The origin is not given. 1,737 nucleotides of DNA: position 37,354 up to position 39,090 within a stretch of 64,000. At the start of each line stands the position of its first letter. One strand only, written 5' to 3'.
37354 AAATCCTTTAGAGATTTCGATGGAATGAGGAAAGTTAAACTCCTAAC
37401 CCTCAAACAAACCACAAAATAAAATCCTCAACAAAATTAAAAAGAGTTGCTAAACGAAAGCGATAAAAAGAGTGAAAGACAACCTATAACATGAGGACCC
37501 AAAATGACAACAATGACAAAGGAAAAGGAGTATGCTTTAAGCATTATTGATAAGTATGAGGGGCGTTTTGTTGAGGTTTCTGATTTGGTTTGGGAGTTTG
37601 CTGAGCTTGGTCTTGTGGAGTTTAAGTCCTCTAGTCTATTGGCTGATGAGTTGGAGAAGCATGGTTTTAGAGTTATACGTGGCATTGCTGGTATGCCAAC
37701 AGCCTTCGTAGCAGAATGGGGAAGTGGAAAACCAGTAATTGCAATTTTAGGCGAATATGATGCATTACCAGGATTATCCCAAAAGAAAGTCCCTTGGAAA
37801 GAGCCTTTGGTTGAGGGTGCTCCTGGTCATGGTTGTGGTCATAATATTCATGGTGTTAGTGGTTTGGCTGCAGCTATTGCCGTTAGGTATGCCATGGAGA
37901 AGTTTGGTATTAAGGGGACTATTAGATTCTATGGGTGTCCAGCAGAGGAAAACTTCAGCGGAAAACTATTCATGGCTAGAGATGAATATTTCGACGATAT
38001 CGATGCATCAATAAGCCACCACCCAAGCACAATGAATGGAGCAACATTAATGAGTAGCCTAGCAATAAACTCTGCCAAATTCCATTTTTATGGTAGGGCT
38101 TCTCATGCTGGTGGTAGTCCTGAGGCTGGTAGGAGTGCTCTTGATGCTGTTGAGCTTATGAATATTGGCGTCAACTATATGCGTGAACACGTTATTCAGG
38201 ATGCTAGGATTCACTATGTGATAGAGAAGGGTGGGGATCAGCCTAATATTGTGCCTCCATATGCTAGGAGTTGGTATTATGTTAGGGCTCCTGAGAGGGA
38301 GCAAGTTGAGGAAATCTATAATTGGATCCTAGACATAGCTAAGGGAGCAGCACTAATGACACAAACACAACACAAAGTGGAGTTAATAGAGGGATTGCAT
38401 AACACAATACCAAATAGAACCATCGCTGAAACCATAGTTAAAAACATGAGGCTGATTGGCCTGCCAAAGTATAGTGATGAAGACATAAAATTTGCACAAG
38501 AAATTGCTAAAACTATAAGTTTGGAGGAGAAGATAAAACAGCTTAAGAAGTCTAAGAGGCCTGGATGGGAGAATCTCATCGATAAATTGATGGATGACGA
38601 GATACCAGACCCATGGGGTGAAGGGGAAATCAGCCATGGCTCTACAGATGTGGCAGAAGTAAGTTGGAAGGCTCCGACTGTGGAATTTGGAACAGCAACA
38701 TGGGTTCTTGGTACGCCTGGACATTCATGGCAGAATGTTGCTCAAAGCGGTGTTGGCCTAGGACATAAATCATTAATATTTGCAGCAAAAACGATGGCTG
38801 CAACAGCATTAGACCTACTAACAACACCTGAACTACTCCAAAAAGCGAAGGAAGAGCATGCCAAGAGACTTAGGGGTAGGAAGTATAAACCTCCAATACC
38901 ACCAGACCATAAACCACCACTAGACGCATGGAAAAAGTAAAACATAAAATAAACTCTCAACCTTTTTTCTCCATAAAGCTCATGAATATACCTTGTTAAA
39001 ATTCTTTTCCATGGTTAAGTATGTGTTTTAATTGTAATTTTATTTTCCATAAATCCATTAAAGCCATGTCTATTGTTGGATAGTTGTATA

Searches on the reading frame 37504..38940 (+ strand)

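Call 3: search_protein_families(library=pfam, proteins=[window:37504-38940:+], max_evalue=0.01)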
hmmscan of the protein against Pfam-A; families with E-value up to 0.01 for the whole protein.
window:37504-38940:+ (478 aa): 2 families
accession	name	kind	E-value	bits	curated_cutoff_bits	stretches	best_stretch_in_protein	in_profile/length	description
PF01546.33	Peptidase_M20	-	4.8e-09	36.9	24.6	1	81-393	2-171/206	Peptidase family M20/M25/M40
PF07687.19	M20_dimer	-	4.5e-07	30.2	21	1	190-280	8-100/107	Peptidase dimerisation domain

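Call 4: search_protein_families(library=ncbifam, proteins=[window:37504-38940:+], max_evalue=0.01)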
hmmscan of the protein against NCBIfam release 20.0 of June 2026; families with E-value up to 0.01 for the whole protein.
window:37504-38940:+ (478 aa): 9 families
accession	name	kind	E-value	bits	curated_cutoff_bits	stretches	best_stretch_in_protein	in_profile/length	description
TIGR01891.1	amidohydrolases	subfamily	1.5e-74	251.4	153.75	1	24-405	3-346/366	amidohydrolase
NF040868.1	carboxypep_CpsA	equivalog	2.4e-14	52.9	500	1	16-318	9-319/391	carboxypeptidase CpsA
NF038260.1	ectoine_DoeB_2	equivalog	3.3e-12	46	550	1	33-315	19-304/378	N(2)-acetyl-L-2,4-diaminobutanoate deacetylase DoeB2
NF006365.0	PRK08588.1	subfamily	4.2e-11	42.8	289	1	60-283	48-279/383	succinyl-diaminopimelate desuccinylase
NF004788.0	PRK06133.1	subfamily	4.5e-11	42.3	349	1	152-298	181-325/417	glutamate carboxypeptidase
TIGR01910.1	DapE-ArgE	subfamily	2.7e-09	36.7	217.6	1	119-288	108-285/373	ArgE/DapE family deacylase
NF005602.0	PRK07338.1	equivalog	5.3e-07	28.6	357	1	168-294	185-308/409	hydrolase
NF058540.1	Ncarbamyl_ErtE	equivalog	0.00042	19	520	1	187-320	216-354/418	N-carbamyl-l-glutamate amidohydrolase ErtE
NF005678.0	PRK07473.1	equivalog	0.0045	16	386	1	174-253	172-248/376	M20/M25/M40 family metallo-hydrolase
